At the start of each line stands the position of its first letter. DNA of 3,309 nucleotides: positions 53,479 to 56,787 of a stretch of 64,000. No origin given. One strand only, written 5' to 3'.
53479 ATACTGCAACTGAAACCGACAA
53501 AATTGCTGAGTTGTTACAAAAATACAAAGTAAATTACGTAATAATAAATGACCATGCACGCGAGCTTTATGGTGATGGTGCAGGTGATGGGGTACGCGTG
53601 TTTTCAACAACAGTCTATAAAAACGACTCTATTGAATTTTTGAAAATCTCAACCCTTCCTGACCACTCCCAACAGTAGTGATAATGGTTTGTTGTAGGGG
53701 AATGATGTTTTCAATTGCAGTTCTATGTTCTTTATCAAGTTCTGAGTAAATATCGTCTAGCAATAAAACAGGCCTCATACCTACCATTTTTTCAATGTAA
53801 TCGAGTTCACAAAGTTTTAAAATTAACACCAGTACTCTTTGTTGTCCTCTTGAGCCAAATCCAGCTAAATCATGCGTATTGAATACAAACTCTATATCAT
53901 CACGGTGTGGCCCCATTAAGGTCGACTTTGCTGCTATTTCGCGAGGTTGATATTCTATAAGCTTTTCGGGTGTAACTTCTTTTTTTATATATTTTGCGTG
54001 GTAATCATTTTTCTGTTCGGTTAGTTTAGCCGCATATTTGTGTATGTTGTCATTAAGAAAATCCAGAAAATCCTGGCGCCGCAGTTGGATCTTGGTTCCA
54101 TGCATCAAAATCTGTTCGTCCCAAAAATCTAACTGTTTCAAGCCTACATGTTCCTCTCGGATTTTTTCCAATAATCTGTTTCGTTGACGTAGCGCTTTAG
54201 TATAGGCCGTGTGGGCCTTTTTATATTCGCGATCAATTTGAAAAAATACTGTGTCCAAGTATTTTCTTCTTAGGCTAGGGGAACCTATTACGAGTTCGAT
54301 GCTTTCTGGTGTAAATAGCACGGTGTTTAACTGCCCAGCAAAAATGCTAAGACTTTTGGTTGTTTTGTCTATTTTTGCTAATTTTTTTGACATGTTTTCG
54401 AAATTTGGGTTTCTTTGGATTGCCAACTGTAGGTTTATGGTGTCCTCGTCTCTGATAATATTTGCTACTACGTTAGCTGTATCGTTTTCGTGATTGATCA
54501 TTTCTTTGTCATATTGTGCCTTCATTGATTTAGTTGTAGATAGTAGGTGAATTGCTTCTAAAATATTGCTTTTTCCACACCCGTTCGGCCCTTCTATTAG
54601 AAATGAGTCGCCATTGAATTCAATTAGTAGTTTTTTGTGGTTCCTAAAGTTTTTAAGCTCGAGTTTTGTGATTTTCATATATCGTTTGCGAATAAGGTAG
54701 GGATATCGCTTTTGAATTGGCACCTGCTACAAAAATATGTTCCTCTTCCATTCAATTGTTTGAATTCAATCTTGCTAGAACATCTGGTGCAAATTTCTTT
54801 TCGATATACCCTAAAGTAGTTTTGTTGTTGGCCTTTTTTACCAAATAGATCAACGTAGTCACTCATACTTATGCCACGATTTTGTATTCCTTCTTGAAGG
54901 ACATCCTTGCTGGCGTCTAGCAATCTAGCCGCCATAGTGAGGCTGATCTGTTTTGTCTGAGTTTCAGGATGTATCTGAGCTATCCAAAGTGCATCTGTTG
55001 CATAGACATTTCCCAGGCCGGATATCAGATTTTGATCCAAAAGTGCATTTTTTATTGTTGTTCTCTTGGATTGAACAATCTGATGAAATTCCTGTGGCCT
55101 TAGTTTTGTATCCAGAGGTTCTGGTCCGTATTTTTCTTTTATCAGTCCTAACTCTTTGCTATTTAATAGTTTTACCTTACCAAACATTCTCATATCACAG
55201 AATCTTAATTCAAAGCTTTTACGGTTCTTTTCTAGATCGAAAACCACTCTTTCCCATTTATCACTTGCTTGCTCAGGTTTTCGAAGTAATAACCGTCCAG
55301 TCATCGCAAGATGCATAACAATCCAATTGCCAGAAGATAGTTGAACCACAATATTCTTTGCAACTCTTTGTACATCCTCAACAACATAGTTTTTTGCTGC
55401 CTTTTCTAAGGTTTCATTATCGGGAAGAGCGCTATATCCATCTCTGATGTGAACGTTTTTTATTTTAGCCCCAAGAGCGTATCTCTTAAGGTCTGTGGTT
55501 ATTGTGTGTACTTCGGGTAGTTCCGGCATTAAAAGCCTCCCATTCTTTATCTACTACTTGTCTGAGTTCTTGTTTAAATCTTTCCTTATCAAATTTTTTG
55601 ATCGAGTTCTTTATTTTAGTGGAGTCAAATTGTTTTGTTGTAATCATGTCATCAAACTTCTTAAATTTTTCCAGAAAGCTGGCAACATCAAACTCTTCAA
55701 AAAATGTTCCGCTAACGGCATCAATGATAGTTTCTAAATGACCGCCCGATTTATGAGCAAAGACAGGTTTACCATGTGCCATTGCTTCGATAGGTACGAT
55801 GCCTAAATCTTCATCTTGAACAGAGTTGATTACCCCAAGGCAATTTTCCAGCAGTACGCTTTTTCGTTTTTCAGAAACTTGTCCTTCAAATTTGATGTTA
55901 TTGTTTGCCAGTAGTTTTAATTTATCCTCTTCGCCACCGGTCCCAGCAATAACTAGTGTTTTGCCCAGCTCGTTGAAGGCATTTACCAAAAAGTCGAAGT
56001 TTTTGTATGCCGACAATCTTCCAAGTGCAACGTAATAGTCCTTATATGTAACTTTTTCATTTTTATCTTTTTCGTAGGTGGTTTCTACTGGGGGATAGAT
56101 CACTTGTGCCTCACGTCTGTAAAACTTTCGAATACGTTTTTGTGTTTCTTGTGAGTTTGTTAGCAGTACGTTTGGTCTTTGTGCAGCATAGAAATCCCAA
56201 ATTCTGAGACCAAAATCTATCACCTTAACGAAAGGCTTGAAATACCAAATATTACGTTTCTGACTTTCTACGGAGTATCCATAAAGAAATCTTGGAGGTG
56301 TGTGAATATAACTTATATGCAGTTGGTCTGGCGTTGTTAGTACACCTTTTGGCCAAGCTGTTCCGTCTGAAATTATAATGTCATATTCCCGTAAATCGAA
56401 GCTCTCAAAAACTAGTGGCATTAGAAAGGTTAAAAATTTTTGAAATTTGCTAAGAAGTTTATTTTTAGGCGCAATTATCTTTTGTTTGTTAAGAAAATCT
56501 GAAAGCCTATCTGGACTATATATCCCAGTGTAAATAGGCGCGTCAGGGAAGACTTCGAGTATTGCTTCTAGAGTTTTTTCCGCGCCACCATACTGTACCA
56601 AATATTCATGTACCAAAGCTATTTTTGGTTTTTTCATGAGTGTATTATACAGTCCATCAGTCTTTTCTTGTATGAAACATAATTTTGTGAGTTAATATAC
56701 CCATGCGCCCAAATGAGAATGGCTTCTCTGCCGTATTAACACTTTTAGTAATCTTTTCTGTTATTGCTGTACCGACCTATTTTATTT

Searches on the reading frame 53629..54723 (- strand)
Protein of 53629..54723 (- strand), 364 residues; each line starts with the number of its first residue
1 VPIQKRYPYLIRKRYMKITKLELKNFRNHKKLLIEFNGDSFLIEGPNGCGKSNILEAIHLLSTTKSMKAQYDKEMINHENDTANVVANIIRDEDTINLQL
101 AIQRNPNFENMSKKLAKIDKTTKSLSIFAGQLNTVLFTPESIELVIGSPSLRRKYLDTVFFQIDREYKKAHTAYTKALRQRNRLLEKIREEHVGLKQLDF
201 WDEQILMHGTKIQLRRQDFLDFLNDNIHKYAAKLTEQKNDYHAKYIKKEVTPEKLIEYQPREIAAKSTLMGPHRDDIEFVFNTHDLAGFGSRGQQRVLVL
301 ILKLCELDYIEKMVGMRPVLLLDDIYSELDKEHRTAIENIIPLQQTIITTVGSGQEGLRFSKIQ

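Call 37: search_protein_families(library=pfam, proteins=[window:53629-54723:-], max_evalue=0.00001)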
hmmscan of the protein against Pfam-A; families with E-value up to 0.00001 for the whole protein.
window:53629-54723:- (364 aa): 4 families
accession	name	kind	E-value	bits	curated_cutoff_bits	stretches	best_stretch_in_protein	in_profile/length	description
PF02463.25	SMC_N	-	5.7e-21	75.4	40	1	18-351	2-197/220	RecF/RecN/SMC N terminal domain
PF13175.12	AAA_15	-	1.3e-16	61.6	32.1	1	16-251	1-131/374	AAA ATPase domain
PF13476.12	AAA_23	-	1.4e-12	49.1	27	1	20-223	1-177/201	AAA domain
PF13304.12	AAA_21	-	1.3e-06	29.2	27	0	45-89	6-45/304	AAA domain, putative AbiEii toxin, Type IV TA system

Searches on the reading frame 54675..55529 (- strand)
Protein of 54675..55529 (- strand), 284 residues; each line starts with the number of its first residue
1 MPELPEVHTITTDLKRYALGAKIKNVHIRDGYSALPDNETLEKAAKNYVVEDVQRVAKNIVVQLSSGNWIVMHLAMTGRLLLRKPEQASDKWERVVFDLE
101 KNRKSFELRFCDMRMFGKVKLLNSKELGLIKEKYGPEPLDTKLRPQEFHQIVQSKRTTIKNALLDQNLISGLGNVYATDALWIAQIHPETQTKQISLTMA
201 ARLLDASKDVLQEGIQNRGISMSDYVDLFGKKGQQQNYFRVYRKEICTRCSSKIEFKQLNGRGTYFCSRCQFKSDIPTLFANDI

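Call 37: search_protein_families(library=pfam, proteins=[window:54675-55529:-], max_evalue=0.00001)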
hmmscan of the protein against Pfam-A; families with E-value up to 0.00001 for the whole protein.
window:54675-55529:- (284 aa): 2 families
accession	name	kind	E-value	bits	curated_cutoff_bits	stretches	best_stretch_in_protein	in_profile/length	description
PF01149.29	Fapy_DNA_glyco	-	4.4e-27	95.5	25.5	1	1-119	1-117/117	Formamidopyrimidine-DNA glycosylase N-terminal domain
PF06831.19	H2TH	-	2.4e-24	85.6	34.7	1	135-223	2-90/93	Formamidopyrimidine-DNA glycosylase H2TH domain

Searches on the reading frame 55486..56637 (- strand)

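Call 37: search_protein_families(library=pfam, proteins=[window:55486-56637:-], max_evalue=0.00001)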
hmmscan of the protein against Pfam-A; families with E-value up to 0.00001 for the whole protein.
window:55486-56637:- (383 aa): 2 families
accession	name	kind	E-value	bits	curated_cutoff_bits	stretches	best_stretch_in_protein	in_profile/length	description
PF00534.26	Glycos_transf_1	-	1.1e-23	84.1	26.4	1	189-328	5-155/172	Glycosyl transferases group 1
PF13692.12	Glyco_trans_1_4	-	7.1e-18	65.7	27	1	202-326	4-137/142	Glycosyl transferases group 1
